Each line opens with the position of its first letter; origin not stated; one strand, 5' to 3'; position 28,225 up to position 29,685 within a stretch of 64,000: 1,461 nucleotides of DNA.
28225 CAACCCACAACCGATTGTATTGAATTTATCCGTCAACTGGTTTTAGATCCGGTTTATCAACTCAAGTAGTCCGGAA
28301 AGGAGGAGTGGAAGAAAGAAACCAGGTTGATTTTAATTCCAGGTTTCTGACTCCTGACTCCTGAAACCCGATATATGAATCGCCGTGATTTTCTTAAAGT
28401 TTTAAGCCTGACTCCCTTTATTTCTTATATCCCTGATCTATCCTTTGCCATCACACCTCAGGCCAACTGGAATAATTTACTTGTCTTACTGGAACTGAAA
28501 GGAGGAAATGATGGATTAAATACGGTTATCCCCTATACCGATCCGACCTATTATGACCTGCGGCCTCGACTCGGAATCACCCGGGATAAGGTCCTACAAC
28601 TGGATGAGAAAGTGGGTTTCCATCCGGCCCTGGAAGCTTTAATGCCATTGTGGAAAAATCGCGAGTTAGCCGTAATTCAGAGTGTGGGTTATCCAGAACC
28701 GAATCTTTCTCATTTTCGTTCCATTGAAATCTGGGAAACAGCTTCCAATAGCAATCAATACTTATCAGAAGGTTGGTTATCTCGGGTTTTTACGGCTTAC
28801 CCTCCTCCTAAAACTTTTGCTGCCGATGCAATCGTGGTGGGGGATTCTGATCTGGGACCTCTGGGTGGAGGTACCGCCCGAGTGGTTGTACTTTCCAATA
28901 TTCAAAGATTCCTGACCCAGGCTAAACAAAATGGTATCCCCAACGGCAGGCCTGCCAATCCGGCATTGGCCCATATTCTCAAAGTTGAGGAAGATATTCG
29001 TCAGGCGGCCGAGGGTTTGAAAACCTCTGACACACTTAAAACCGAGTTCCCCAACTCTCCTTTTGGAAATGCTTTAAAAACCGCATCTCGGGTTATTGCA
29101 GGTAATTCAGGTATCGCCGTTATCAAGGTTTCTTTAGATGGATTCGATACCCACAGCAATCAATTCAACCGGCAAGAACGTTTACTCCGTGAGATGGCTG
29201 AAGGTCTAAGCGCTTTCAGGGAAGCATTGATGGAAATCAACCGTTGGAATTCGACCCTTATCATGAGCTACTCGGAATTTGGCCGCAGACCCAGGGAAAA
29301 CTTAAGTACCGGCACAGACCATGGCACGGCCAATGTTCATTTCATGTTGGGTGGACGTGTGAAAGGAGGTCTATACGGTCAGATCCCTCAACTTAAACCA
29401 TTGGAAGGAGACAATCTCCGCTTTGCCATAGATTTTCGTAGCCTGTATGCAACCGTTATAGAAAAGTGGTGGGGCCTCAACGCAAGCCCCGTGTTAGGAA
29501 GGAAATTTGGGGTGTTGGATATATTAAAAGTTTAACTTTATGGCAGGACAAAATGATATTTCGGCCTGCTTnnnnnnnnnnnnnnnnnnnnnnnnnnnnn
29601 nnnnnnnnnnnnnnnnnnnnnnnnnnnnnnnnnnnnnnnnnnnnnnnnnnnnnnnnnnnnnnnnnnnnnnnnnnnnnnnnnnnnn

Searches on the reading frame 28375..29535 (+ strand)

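Call 37: search_protein_families(library=pfam, proteins=[window:28375-29535:+], max_evalue=1e-8)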
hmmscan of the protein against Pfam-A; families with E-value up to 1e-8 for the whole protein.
window:28375-29535:+ (386 aa): 1 family
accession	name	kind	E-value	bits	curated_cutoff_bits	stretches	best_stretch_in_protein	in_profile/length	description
PF07394.17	DUF1501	-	5.6e-37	128.3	27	1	36-343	4-342/390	Protein of unknown function (DUF1501)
